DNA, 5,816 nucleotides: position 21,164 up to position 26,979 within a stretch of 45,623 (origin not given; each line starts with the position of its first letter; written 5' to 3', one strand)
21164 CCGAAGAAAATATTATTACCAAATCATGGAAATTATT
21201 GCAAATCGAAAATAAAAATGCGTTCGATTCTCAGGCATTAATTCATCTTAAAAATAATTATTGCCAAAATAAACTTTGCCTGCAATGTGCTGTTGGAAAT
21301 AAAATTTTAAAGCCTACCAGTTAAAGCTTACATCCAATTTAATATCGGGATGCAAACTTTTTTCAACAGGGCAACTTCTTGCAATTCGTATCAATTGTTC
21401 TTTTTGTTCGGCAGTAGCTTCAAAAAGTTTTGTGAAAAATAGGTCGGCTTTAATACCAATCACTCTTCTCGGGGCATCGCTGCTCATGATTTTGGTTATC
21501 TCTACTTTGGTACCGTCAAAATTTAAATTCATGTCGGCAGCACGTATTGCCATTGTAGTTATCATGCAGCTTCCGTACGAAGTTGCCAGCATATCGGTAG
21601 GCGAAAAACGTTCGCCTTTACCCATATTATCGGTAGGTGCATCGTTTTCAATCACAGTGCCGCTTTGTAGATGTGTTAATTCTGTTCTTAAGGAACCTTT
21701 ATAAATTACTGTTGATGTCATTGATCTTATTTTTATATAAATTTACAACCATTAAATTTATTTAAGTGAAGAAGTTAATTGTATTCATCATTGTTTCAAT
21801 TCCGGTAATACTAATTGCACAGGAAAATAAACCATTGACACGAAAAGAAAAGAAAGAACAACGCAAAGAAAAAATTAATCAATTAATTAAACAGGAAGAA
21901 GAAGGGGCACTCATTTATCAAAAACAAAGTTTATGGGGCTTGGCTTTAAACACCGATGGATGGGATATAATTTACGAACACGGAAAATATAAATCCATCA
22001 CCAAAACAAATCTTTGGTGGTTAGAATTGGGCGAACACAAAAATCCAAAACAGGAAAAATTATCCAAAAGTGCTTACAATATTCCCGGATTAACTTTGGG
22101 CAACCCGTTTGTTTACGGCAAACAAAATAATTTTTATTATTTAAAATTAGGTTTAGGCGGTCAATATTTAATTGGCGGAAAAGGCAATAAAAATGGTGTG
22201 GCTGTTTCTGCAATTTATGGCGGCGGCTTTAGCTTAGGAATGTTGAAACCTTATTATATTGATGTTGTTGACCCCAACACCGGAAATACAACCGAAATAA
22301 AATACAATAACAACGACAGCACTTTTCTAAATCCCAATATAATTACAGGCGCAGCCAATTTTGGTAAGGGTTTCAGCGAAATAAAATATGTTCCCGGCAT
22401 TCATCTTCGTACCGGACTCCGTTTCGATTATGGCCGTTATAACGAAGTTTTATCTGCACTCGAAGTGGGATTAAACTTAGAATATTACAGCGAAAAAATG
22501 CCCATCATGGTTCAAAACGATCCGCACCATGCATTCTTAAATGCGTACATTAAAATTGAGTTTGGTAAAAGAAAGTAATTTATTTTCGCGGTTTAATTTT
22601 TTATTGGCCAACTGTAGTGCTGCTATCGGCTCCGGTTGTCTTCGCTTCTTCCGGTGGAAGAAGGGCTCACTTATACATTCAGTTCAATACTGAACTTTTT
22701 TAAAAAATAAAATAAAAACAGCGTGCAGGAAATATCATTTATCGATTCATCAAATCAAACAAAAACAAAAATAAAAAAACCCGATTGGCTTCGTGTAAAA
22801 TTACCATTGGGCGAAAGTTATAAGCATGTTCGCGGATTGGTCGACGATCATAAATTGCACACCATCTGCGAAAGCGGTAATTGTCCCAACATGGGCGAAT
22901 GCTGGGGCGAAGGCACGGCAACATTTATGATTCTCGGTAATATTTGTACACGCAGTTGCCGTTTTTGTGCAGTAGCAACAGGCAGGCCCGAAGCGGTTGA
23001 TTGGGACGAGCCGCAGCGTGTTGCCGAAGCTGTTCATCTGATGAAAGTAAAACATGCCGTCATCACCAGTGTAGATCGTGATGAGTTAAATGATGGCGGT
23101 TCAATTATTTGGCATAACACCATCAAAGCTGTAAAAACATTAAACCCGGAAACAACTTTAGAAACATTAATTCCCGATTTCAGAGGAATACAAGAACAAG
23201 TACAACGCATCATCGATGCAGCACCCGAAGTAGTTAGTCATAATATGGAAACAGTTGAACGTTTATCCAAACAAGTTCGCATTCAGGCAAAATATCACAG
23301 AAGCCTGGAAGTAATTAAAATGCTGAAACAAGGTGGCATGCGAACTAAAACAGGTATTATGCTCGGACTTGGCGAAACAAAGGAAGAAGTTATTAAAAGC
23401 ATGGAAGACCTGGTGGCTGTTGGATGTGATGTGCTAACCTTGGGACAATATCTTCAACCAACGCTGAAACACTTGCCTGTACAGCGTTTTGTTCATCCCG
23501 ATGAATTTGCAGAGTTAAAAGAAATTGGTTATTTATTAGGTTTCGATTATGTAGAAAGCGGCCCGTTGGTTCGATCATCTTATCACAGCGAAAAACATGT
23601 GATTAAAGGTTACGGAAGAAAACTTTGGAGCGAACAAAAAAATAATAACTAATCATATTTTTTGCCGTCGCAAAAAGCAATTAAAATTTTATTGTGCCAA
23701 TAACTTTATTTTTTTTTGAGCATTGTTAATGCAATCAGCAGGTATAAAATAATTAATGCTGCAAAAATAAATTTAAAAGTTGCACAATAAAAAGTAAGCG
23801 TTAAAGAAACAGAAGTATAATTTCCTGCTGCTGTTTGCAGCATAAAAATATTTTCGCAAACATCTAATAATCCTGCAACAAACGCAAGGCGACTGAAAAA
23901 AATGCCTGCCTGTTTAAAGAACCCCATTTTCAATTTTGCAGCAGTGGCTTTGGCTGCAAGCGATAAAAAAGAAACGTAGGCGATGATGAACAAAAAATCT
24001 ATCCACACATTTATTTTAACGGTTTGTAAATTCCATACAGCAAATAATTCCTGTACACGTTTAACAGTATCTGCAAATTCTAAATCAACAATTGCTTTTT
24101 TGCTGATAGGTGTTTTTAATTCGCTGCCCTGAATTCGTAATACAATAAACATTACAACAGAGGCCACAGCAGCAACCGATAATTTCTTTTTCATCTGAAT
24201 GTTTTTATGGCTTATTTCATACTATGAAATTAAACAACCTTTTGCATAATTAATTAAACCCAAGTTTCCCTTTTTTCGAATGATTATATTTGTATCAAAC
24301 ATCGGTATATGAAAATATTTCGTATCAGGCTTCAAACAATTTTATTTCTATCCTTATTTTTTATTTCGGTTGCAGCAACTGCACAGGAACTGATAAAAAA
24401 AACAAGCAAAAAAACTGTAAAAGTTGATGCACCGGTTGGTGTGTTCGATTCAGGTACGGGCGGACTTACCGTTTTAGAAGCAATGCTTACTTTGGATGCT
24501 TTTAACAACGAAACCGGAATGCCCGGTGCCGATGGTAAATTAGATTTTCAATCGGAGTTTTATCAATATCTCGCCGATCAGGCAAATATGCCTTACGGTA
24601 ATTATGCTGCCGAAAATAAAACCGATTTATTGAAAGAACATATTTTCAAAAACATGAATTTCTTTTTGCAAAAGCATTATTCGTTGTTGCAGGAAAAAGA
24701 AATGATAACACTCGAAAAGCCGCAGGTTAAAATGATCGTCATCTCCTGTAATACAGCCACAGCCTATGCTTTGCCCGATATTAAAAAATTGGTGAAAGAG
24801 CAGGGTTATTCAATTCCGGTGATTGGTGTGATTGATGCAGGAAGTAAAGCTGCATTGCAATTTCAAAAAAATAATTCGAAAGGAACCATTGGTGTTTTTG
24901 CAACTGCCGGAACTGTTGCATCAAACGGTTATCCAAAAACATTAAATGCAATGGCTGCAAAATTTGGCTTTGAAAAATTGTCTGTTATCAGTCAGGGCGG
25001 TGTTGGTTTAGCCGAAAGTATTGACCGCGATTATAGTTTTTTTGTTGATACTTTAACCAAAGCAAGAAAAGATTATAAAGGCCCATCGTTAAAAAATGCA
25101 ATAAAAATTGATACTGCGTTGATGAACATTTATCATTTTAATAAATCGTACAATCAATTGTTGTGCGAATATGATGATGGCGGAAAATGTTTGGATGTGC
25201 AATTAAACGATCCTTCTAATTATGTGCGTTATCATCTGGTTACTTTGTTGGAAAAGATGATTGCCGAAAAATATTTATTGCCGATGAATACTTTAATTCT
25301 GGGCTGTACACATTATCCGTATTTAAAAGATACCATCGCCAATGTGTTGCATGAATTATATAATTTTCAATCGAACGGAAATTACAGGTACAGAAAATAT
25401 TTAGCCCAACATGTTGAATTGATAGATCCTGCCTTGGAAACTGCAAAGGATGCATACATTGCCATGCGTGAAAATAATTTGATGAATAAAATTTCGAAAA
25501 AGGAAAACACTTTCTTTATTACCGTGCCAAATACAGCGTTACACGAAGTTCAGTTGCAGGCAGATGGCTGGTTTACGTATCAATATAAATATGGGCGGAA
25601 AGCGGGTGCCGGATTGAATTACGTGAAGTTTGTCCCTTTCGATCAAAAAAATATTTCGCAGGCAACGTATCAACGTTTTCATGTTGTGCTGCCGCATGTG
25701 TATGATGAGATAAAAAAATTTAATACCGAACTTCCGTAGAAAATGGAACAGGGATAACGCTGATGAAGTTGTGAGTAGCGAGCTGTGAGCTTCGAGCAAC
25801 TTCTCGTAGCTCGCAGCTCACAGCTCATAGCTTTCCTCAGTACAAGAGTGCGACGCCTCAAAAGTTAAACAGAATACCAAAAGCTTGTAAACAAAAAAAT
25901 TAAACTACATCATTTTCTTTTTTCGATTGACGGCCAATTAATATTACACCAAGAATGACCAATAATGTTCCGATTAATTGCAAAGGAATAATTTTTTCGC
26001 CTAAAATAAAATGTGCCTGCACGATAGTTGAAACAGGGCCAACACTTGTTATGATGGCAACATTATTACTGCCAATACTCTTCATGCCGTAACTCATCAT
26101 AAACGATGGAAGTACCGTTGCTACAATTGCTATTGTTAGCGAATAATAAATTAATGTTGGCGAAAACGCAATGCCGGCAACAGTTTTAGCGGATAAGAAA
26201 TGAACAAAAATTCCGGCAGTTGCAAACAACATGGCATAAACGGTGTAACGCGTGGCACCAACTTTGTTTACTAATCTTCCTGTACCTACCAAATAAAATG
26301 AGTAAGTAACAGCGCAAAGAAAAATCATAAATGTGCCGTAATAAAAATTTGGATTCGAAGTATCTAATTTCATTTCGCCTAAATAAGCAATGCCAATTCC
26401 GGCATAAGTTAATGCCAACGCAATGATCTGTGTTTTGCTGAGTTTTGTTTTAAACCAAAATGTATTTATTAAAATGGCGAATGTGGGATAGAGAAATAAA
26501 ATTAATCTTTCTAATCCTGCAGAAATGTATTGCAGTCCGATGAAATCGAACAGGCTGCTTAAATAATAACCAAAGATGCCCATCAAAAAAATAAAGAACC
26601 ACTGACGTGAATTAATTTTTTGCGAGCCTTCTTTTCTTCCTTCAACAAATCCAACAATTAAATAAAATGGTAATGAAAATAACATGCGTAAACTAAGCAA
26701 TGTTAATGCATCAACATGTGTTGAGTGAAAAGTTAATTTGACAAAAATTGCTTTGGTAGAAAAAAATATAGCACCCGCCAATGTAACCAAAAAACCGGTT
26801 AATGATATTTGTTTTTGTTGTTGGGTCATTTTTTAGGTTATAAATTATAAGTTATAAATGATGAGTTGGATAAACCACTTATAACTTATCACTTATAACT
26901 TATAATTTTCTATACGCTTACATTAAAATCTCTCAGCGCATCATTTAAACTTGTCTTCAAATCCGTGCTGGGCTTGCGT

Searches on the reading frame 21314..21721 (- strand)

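Call 72: search_protein_families(library=pfam, proteins=[window:21314-21721:-], max_evalue=0.00001)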
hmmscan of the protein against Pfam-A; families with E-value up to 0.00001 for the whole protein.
window:21314-21721:- (135 aa): 1 family
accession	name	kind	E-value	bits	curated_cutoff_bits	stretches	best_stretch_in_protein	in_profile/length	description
PF02566.24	OsmC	-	6.7e-12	46.1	27.5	1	34-131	1-99/100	OsmC-like protein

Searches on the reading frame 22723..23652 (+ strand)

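Call 72: search_protein_families(library=pfam, proteins=[window:22723-23652:+], max_evalue=0.00001)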
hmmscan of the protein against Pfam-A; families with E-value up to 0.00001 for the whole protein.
window:22723-23652:+ (309 aa): 2 families
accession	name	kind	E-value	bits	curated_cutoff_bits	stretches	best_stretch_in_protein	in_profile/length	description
PF04055.27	Radical_SAM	-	1.1e-19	71.7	29.5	1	69-230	1-166/166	Radical SAM superfamily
PF16881.10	LIAS_N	-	7.5e-07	30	27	1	12-54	54-96/96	N-terminal domain of lipoyl synthase of Radical_SAM family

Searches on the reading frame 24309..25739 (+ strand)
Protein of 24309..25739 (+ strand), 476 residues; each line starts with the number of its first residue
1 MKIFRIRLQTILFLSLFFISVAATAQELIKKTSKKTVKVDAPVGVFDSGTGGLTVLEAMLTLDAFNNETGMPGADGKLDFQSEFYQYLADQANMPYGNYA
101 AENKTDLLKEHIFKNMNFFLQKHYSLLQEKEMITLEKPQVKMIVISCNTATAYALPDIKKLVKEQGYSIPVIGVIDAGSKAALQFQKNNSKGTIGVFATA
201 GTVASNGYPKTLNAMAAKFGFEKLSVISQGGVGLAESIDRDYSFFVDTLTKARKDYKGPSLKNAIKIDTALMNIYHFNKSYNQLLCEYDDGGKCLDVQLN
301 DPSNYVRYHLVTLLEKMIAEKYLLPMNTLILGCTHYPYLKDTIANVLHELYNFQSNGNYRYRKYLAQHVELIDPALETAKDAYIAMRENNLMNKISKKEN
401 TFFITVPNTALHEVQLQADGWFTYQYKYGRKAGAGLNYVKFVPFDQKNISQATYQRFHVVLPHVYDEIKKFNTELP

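Call 43: search_protein_families(library=pfam, proteins=[window:24309-25739:+], max_evalue=0.00001)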
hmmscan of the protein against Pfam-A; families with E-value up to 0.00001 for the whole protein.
window:24309-25739:+ (476 aa): 1 family
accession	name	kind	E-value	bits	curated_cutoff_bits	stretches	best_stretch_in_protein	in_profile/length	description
PF01177.27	Asp_Glu_race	-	3e-10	40.7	31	1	134-217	62-133/211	Asp/Glu/Hydantoin racemase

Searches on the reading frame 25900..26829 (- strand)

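Call 43: search_protein_families(library=pfam, proteins=[window:25900-26829:-], max_evalue=0.00001)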
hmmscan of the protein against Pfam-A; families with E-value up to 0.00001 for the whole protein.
window:25900-26829:- (309 aa): 1 family
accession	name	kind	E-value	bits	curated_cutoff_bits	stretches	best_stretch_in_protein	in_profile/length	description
PF00892.27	EamA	-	3.4e-35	121.7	28.2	2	11-148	2-133/135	EamA-like transporter family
